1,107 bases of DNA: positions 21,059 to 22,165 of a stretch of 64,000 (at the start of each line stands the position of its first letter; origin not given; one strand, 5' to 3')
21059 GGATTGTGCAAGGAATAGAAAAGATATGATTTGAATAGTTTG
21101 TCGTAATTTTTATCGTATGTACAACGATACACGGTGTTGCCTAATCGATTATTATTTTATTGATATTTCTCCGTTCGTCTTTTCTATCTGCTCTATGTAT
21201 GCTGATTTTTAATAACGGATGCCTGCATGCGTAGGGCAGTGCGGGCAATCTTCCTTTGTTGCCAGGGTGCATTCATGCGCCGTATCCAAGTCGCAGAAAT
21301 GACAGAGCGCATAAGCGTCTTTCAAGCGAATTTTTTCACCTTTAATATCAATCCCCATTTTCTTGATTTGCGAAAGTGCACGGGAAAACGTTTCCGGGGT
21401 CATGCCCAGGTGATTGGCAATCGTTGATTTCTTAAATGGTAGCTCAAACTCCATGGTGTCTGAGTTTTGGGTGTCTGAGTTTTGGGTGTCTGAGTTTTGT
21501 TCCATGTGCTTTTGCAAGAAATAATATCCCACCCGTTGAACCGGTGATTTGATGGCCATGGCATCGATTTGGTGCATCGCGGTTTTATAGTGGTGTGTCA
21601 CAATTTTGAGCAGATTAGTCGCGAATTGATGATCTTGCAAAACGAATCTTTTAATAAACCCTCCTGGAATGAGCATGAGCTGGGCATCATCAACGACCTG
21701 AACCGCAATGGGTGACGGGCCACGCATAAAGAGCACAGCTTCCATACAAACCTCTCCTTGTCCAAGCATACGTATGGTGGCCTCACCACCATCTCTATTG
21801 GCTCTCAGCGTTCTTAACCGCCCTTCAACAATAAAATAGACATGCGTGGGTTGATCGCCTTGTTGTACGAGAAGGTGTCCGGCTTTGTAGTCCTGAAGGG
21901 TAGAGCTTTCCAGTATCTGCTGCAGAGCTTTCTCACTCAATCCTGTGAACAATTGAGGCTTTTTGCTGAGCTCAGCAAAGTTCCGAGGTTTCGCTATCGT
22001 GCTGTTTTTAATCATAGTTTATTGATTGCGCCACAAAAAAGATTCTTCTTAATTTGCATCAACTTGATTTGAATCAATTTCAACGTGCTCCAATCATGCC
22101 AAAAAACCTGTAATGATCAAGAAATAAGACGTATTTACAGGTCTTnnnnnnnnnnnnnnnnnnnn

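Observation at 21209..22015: nar-linked Crp/Fnr regulator with a C-terminal Cys cluster instead of the proteobacterial N-terminal FNR cluster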

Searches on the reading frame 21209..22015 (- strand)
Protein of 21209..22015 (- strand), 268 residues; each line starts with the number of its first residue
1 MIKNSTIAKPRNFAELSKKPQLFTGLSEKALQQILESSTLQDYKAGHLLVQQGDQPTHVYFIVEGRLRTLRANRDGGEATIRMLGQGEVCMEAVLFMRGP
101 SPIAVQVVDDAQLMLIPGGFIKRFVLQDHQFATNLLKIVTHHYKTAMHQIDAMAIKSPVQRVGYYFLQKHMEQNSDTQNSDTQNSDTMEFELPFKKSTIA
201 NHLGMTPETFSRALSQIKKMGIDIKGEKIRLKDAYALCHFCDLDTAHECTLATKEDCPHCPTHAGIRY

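Call 5: search_protein_families(library=pfam, proteins=[window:21209-22015:-], max_evalue=0.01)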
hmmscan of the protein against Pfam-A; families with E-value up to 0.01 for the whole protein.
window:21209-22015:- (268 aa): 2 families
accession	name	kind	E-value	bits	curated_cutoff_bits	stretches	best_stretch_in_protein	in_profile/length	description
PF00027.35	cNMP_binding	-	2e-16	60.2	27.5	1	41-127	2-88/89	Cyclic nucleotide-binding domain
PF13545.12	HTH_Crp_2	-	1.2e-11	44.9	27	1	161-239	2-69/70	Crp-like helix-turn-helix domain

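Call 6: search_protein_families(library=ncbifam, proteins=[window:21209-22015:-], max_evalue=0.01)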
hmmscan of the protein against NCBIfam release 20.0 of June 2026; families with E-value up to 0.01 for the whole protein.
window:21209-22015:- (268 aa): 12 families
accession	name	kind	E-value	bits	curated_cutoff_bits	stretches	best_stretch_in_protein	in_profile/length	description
NF006901.0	PRK09392.1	equivalog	6.1e-34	117.4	211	1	18-242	10-222/236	transcriptional activator FtrB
NF050815.1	TransActFtrBCaul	equivalog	4.6e-21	75.2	300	1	21-245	15-227/251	transcriptional activator FtrB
NF050806.1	TransRegFixKCaul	equivalog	4.7e-12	45.6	300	1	37-241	22-214/215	transcriptional regulator FixK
NF045989.1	TransRegFnrLRhodb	equivalog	1e-10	41.3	300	1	30-233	28-227/245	transcriptional regulator FnrL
NF041163.2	encap_f2b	equivalog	9.6e-09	34.9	400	1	15-144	72-202/450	family 2B encapsulin nanocompartment shell protein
NF007707.0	PRK10402.1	subfamily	1.6e-08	34.4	180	1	31-169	24-162/226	transcriptional regulator YeiL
NF008365.0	PRK11161.1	subfamily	6.5e-08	32.2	228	1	41-241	50-243/250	fumarate/nitrate reduction transcriptional regulator Fnr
NF008732.0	PRK11753.1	equivalog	2.7e-07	30.2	266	1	27-162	12-148/214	cAMP-activated global transcriptional regulator CRP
TIGR03896.1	cyc_nuc_ocin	subfamily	2.2e-06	27.2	161.05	1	22-139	145-262/317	bacteriocin-type transport-associated protein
NF058543.1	ActPatMycb56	equivalog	0.00049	19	460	1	22-106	3-86/317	acetyltransferase Pat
TIGR03697.1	NtcA_cyano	equivalog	0.00059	19.7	244.95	1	50-239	5-190/193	global nitrogen regulator NtcA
NF010499.0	PRK13918.1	equivalog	0.0078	15.7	274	0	42-240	16-200/205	CRP/FNR family transcriptional regulator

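Call 7: find_homologous_proteins(query=window:21209-22015:-, max_evalue=0.00001)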
Query window:21209-22015:- (268 aa): 264 proteins with E <= 0.00001 among 462 candidates; the best 120 are listed.
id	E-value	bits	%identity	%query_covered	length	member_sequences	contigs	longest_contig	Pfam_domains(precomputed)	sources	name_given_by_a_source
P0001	2.6e-178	609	100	100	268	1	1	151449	PF13545.13,PF00027.36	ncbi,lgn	ncbi:MAG: Crp/Fnr family transcriptional regulator [Pseudomonadota bacterium]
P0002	2.9e-149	513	86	99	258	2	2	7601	PF13545.13,PF00027.36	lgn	-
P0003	1.9e-138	478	80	99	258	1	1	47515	PF13545.13,PF00027.36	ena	-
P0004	1.0e-135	469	78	100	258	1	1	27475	PF13545.13,PF00027.36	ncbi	-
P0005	1.1e-128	446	74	100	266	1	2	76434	PF13545.13,PF00027.36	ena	-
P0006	6.3e-122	424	72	99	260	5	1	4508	PF13545.13,PF00027.36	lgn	-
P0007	4.8e-121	421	72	99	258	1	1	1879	PF13545.13,PF00027.36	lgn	-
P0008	7.2e-121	420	71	99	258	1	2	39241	PF13545.13,PF00027.36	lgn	-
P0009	7.4e-120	417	71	98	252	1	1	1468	PF13545.13,PF00027.36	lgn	-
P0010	4.4e-119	414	71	98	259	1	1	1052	PF13545.13,PF00027.36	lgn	-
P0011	4.7e-119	414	79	87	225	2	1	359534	PF13545.13,PF00027.36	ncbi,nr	ncbi:MAG: transcriptional regulator [Micavibrio sp.]|nr:MAG: transcriptional regulator [Micavibrio s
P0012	9.3e-119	413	69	99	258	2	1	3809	PF13545.13,PF00027.36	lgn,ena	-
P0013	1.5e-118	413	69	99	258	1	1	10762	PF13545.13,PF00027.36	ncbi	-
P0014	5.4e-116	404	67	100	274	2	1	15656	PF13545.13,PF00027.36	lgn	-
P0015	1.2e-115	403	69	99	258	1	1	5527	PF13545.13,PF00027.36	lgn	-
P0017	1.4e-115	403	69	94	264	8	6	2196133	PF13545.13,PF00027.36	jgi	jgi:CRP-like cAMP-binding protein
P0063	2.0e-87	311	58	90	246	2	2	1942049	PF13545.13,PF00027.36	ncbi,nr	ncbi:MAG: Crp/Fnr family transcriptional regulator [Rhodospirillales bacterium]|nr:Crp/Fnr family tr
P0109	4.3e-84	300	54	96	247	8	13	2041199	PF13545.13,PF00027.36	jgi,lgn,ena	jgi:CRP-like cAMP-binding protein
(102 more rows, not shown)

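Call 8: search_solved_structures(query=window:21209-22015:-, max_evalue=0.01, show_alignments=2)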
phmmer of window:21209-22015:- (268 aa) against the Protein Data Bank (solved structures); distinct sequences matched with E-value up to 0.01: 78 (the best 60 are shown).
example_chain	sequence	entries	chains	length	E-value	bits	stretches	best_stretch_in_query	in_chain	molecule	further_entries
3fx3_A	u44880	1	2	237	1.7e-20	76.6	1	18-247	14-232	Cyclic nucleotide-binding protein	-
3h3z_A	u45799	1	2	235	1.8e-20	76.6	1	18-247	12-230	Cyclic nucleotide-binding protein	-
3dkw_A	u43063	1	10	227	6.2e-16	61.7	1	15-234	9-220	DNR protein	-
3d0s_A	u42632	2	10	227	4.3e-09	39.3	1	15-237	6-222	TRANSCRIPTIONAL REGULATORY PROTEIN | PROBABLE TRANSCRIPTIONAL REGULATORY PROTEIN (PROBABLY CRP/ FNR-FAMILY)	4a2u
3mzh_A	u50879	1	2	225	4.8e-09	39.2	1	16-237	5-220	PROBABLE TRANSCRIPTIONAL REGULATORY PROTEIN (PROBABLY CRP/FNR-FAMILY)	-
3i54_A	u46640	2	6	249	4.9e-09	39.1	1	15-237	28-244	Transcriptional regulator, Crp/Fnr family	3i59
3h3u_A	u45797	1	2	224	5.5e-09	39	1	18-237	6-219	PROBABLE TRANSCRIPTIONAL REGULATORY PROTEIN (PROBABLY CRP/FNR-FAMILY)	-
4ev0_A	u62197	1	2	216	9e-09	38.3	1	20-168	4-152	Transcription regulator, Crp family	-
2z69_A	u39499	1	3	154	3.8e-08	36.2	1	15-147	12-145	DNR protein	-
5dyk_A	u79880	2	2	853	5.3e-08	35.8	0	20-97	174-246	CGMP-dependent protein kinase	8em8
2pqq_A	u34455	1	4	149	1.9e-07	34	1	18-144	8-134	Putative transcriptional regulator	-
5ezr_A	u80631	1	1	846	2e-07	33.8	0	12-101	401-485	cGMP-dependent protein kinase, putative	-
4rz7_A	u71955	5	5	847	2e-07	33.8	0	12-101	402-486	cGMP-dependent protein kinase, putative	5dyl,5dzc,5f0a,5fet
9p74_A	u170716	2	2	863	2.2e-07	33.7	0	12-101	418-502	cGMP-dependent protein kinase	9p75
6rsx_A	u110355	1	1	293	3.1e-07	33.3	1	21-126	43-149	Regulatory Subunit of Protein Kinase A (cAMP-dependent) from Euglena gracilis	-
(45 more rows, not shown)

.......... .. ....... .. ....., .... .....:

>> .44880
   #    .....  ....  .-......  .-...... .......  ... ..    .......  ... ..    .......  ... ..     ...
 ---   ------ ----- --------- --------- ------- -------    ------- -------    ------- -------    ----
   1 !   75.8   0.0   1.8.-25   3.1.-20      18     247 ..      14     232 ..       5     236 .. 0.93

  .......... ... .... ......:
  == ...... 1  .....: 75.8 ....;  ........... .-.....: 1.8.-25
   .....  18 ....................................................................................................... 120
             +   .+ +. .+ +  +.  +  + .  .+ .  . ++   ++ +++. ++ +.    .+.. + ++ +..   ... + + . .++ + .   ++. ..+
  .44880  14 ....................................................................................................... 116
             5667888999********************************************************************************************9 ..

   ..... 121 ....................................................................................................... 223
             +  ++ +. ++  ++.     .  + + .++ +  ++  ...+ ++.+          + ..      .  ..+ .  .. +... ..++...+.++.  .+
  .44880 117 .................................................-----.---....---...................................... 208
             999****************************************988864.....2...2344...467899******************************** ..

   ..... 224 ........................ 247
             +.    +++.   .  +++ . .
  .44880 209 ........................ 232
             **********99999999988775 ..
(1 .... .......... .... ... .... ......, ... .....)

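Call 19: find_related_loci(query=A2, collection=genome_contigs, flank=10000)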
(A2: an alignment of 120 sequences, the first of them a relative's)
Query A2 (268 aa) in genome_contigs; peptide patterns used: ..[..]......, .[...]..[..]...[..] (x = any residue, [..] = any of these).
599 stretches matched a pattern (row limit reached: there are more); 200 encode a relative of the query (tblastn E <= 1e-3); the best 80 are kept; 79 distinct loci.
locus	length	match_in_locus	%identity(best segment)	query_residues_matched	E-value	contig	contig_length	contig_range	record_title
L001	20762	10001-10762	82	1-264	3e-150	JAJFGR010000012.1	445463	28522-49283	MAG: Alphaproteobacteria bacterium isolate OFTM95 OFTM95_11, whole genome shotgun sequence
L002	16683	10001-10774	78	1-268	6e-145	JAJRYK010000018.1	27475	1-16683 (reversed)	MAG: Alphaproteobacteria bacterium isolate Dive96_bin3.293 k141_2535893, whole genome shotgun sequence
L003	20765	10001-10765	77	1-265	1e-140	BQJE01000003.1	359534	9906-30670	MAG: Micavibrio sp. DHS20C02 DNA, sequence03, whole genome shotgun sequence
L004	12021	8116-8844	69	11-263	2e-124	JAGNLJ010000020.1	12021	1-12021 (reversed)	MAG: Alphaproteobacteria bacterium isolate Go_SlAct_bin_278 Go_SlAct_24469_length_12021_cov_8.359677, whole genome shotg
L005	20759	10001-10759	65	1-263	2e-122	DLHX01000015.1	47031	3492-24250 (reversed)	MAG TPA_asm: Micavibrio sp. UBA7657 UBA7657_contig_1690, whole genome shotgun sequence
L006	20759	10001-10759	67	1-263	4e-118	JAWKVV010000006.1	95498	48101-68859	MAG: Alphaproteobacteria bacterium isolate ABC1.142 ABC1.142.fa-6, whole genome shotgun sequence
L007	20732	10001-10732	62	10-263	9e-107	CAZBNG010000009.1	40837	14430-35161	MAG TPA_asm: uncultured Pseudobdellovibrionaceae bacterium isolate SRP334346_co1_84 genome assembly, contig: NODE_1001_l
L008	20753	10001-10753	59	1-261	3e-106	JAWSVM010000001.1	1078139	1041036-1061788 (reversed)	MAG: Alphaproteobacteria bacterium isolate AMN13_PHB_alp1 T50P3HB_contig_4, whole genome shotgun sequence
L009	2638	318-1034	59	15-263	6e-109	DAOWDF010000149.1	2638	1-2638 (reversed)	MAG TPA_asm: Alphaproteobacteria bacterium isolate CSMAG_1906 CSMAG_1906_k141_5633355_length_2638_cov_8.0000, whole geno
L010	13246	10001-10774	57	1-268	7e-105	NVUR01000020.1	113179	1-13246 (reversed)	MAG: Alphaproteobacteria bacterium isolate NORP84 Contig_source1383C_22851, whole genome shotgun sequence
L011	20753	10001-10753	55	1-261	1e-99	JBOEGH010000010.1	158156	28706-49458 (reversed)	MAG: Alphaproteobacteria bacterium isolate PBSAalp16 PBSAc_contig_752, whole genome shotgun sequence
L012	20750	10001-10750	56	3-263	3e-97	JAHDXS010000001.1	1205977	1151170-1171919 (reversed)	MAG: Alphaproteobacteria bacterium isolate PRO23 NODE_3_length_1205977_cov_24.279138, whole genome shotgun sequence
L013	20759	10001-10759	54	3-267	4e-95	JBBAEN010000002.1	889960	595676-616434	MAG: Micavibrio sp. isolate SO_2017_LW2_157 scaffold_2_c1_LW138R_2017, whole genome shotgun sequence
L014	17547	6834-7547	56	18-265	4e-95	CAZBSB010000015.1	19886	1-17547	MAG TPA_asm: uncultured Rhodospirillales bacterium isolate SRP298887_co1_214 genome assembly, contig: NODE_2539_length_1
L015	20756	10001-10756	56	2-263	9e-95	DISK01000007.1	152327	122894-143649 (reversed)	MAG TPA_asm: Micavibrio sp. UBA6212 UBA6212_contig_1277, whole genome shotgun sequence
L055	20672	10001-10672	38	16-249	6e-57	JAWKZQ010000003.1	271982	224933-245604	MAG: Pseudomonadales bacterium isolate AC1.3 AC1.3.fa-3, whole genome shotgun sequence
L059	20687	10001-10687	33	10-249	5e-40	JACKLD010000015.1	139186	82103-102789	MAG: Pseudomonadaceae bacterium isolate HK-STAS-PROT-82 HK-STAS-PROT-82_15, whole genome shotgun sequence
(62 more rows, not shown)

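Call 24: predict_structure(alignment_id=A2)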
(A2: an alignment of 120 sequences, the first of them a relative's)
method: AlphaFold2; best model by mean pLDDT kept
length: 268 residues; sequences in the alignment: 120
mean_pLDDT: 78.0   pTM: 0.58
mean pLDDT of the five models: 78.0, 77.3, 77.3, 77.1, 74.6
residues with pLDDT >= 90: 92; 70-90: 83; 50-70: 80; < 50: 13
segments of 3 or more residues with pLDDT < 50: 178-184, 265-268
pLDDT, mean of each block of 10 residues (from residue 1): 61 64 89 94 98 95 95 90 92 88 96 96 93 86 67 67 76 59 55 73 81 81 72 66 57 62 46
secondary structure, 60 per line:
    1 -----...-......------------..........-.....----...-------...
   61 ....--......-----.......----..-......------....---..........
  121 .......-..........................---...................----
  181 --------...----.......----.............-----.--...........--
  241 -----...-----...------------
elements in order: H10-15 H28-37 E39-43 E48-50 E58-64 E67-72 E78-84 H92-97 E104-107 E111-117 H118-127 H129-154 H158-176 E189-191 H196-202 H207-219 E228-230 H231-238

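Call 26: search_protein_representatives(alignment_id=A2)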
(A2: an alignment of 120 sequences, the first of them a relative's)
Query: 120 sequences, 256 profile positions. Proteins with E-value up to 0.001 (for the whole library): 38836; up to 1e-10: 6920; up to 1e-30: 284. The best 150 are listed.
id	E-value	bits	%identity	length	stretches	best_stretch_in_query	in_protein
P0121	1.3e-109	381.9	-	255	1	4-253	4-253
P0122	1.4e-108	378.4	-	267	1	7-253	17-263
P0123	2.2e-99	348.3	-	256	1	4-249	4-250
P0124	4.2e-85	301.5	-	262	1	17-248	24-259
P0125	8.3e-85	300.5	-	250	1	19-248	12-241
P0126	9.7e-83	293.8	-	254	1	5-252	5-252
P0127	4.8e-82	291.5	-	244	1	18-248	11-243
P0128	1.7e-80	286.4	-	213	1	47-251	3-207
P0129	5.2e-79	281.5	-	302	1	10-249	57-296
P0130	4.4e-75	268.7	-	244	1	12-250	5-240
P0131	4.5e-73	262.1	-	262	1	17-248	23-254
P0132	5.4e-73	261.8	-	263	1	11-248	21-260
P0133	1.2e-72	260.7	-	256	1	12-249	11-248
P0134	2.4e-68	246.6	-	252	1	12-255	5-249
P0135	1.3e-67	244.2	-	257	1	10-249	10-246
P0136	2.8e-67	243.1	-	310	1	16-249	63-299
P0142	8.7e-63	228.4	-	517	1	21-250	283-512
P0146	2.2e-59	217.2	-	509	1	18-251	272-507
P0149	1.4e-57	211.4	-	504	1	17-249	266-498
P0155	2.7e-56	207.1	-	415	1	17-251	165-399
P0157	9.9e-56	205.3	-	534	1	10-248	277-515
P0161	5.4e-55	202.8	-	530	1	17-254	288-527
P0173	1.1e-51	192.0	-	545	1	22-251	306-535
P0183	7.3e-50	186.0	-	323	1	10-249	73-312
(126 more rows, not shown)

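Call 28: search_protein_families(library=pfam, proteins=[P0142, P0146, P0157, P0161, P0173, P0155, P0136, P0183], max_evalue=0.01)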
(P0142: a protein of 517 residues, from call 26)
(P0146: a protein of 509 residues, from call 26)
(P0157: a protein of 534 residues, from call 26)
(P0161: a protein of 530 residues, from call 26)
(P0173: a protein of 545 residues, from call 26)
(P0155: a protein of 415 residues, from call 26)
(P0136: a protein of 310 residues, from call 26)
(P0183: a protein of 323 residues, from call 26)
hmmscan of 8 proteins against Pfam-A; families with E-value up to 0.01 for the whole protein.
P0142 (517 aa): 3 families
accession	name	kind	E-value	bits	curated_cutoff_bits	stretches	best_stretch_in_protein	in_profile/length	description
PF08376.15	NIT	-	1.6e-22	81.5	24.9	1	10-239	1-234/239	Nitrate and nitrite sensing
PF00027.35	cNMP_binding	-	2.6e-18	66.2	27.5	1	304-390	3-89/89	Cyclic nucleotide-binding domain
PF13545.12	HTH_Crp_2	-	1.1e-11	44.9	27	1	422-491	1-69/70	Crp-like helix-turn-helix domain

P0146 (509 aa): 3 families
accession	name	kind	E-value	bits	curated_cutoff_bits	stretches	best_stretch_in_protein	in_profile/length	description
PF08376.15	NIT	-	1.5e-22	81.6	24.9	1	11-244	2-237/239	Nitrate and nitrite sensing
PF00027.35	cNMP_binding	-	3.4e-21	75.5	27.5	1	295-381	2-88/89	Cyclic nucleotide-binding domain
PF13545.12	HTH_Crp_2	-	1.1e-12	48.1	27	1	414-482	1-68/70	Crp-like helix-turn-helix domain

P0157 (534 aa): 4 families
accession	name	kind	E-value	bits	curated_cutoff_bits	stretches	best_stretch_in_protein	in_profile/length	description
PF08376.15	NIT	-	1.9e-37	130.3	24.9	1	10-252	1-238/239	Nitrate and nitrite sensing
PF00027.35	cNMP_binding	-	3.9e-17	62.4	27.5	1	308-395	2-89/89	Cyclic nucleotide-binding domain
PF13545.12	HTH_Crp_2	-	1e-08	35.5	27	1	427-494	1-67/70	Crp-like helix-turn-helix domain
PF11214.13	Med2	-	0.0056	17.3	26.8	1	187-254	3-67/100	Mediator complex subunit 2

P0161 (530 aa): 3 families
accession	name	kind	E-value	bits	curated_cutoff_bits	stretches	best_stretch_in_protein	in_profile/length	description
PF08376.15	NIT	-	7e-30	105.6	24.9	1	10-252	1-238/239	Nitrate and nitrite sensing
PF00027.35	cNMP_binding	-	2e-18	66.6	27.5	1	312-399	2-89/89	Cyclic nucleotide-binding domain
PF13545.12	HTH_Crp_2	-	2.2e-10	40.8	27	1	431-499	1-68/70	Crp-like helix-turn-helix domain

P0173 (545 aa): 3 families
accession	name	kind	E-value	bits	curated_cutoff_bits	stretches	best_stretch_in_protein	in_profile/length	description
PF08376.15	NIT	-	7.9e-34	118.5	24.9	1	27-269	1-238/239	Nitrate and nitrite sensing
PF00027.35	cNMP_binding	-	9.2e-16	58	27.5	1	325-412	2-89/89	Cyclic nucleotide-binding domain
PF13545.12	HTH_Crp_2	-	1.5e-10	41.3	27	1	444-513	1-69/70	Crp-like helix-turn-helix domain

P0155 (415 aa): 3 families
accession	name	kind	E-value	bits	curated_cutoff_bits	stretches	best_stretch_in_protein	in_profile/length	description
PF00027.35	cNMP_binding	-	3.8e-16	59.3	27.5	1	189-276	2-89/89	Cyclic nucleotide-binding domain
PF13545.12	HTH_Crp_2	-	8.2e-11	42.1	27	1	308-377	1-69/70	Crp-like helix-turn-helix domain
PF08376.15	NIT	-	3.5e-09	37.8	24.9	1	19-136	120-238/239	Nitrate and nitrite sensing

P0136 (310 aa): 2 families
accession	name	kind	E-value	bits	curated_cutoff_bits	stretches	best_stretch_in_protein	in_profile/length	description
PF00027.35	cNMP_binding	-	9.2e-15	54.8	27.5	1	91-170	5-84/89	Cyclic nucleotide-binding domain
PF13545.12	HTH_Crp_2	-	6.8e-08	32.8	27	1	208-273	2-63/70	Crp-like helix-turn-helix domain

P0183 (323 aa): 2 families
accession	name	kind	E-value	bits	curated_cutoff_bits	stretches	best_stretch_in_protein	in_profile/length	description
PF00027.35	cNMP_binding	-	2.6e-15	56.6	27.5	1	107-190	5-88/89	Cyclic nucleotide-binding domain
PF13545.12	HTH_Crp_2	-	1.2e-08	35.2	27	1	223-275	1-51/70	Crp-like helix-turn-helix domain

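Call 33: find_homologous_proteins(query=P0146, max_evalue=1e-10)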
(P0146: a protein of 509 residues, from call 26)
Query P0146 (509 aa): 124 proteins with E <= 1e-10 among 8000 candidates; the best 120 are listed.
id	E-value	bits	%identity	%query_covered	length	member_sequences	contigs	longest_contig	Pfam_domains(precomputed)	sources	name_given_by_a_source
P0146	0.0e+0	1133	100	100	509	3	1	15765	PF13545.13,PF00027.36,PF08376.16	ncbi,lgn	ncbi:MAG: cyclic nucleotide-binding domain-containing protein [Sphingomonadales bacterium]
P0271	1.2e-282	956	83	100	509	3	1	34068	PF13545.13,PF00027.36,PF08376.16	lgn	-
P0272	4.7e-273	924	79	100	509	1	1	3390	PF13545.13,PF00027.36,PF08376.16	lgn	-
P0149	1.8e-141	490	48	100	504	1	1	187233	PF13545.13,PF00027.36,PF08376.16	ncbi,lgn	-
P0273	1.5e-122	428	44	99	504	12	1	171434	PF13545.13,PF00027.36,PF08376.16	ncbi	-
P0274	1.6e-110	388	41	100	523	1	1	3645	PF13545.13,PF00027.36,PF08376.16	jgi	jgi:CRP-like cAMP-binding protein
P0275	5.1e-110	387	39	99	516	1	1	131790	PF13545.13,PF00027.36,PF08376.16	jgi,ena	-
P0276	2.1e-109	385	41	100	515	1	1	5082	PF13545.13,PF00027.36,PF08376.16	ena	-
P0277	3.2e-109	384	40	99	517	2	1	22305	PF13545.13,PF00027.36,PF08376.16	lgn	-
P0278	6.8e-109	383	39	99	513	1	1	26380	PF13545.13,PF00027.36,PF08376.16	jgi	jgi:CRP-like cAMP-binding protein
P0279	8.7e-109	383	40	100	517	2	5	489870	PF13545.13,PF00027.36,PF08376.16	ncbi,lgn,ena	ncbi:MAG: nitrate- and nitrite sensing domain-containing protein [Pseudomonadota bacterium]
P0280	9.0e-109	383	39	100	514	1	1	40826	PF13545.13,PF00027.36,PF08376.16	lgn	-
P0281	4.6e-108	380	41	100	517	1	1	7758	PF13545.13,PF00027.36,PF08376.16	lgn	-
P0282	7.5e-108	380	39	99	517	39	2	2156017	PF13545.13,PF00027.36,PF08376.16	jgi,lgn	jgi:CRP-like cAMP-binding protein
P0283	7.7e-107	376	39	98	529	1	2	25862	PF13545.13,PF00027.36,PF08376.16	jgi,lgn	-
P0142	1.7e-105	372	39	100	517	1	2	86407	PF13545.13,PF00027.36,PF08376.16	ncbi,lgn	-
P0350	9.4e-80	287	33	99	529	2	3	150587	PF13545.13,PF00027.36,PF08376.16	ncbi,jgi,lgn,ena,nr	ncbi:MAG: cyclic nucleotide-binding domain-containing protein [Kordiimonadaceae bacterium]|nr:cyclic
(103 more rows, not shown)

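Call 34: find_encoding_contigs(protein=P0282, flank=10000, max_places=2)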
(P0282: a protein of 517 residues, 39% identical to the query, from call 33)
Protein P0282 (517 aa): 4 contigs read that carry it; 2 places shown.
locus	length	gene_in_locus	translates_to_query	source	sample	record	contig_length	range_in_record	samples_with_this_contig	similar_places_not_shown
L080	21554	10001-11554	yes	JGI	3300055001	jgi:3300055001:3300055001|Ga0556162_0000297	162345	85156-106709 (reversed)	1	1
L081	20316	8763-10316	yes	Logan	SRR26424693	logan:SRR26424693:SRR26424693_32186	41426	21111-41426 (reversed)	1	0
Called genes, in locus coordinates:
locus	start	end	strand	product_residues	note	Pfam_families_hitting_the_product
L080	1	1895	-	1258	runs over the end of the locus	PF14710:Nitr_red_alph_N, PF00384:Molybdopterin, PF28599:NarG_dom_V, PF01568:Molydop_binding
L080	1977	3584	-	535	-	PF07690:MFS_1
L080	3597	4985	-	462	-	PF07690:MFS_1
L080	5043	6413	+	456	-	PF04055:Radical_SAM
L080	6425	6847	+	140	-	PF01814:Hemerythrin (weak)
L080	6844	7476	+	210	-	PF12766:Pyridox_oxase_2 (weak), PF01243:PNPOx_N, PF10590:PNP_phzG_C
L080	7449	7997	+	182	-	PF02036:SCP2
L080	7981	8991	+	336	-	PF01136:Peptidase_U32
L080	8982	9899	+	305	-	PF01136:Peptidase_U32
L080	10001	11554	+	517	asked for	PF08376:NIT, PF00027:cNMP_binding, PF13545:HTH_Crp_2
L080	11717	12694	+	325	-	PF04055:Radical_SAM, PF06463:Mob_synth_C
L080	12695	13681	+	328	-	PF01967:MoaC, PF00994:MoCF_biosynth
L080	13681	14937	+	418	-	PF03453:MoeA_N, PF00994:MoCF_biosynth, PF03454:MoeA_C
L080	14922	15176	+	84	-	-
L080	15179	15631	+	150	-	PF02391:MoaE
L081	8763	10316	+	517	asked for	PF08376:NIT, PF00027:cNMP_binding, PF13545:HTH_Crp_2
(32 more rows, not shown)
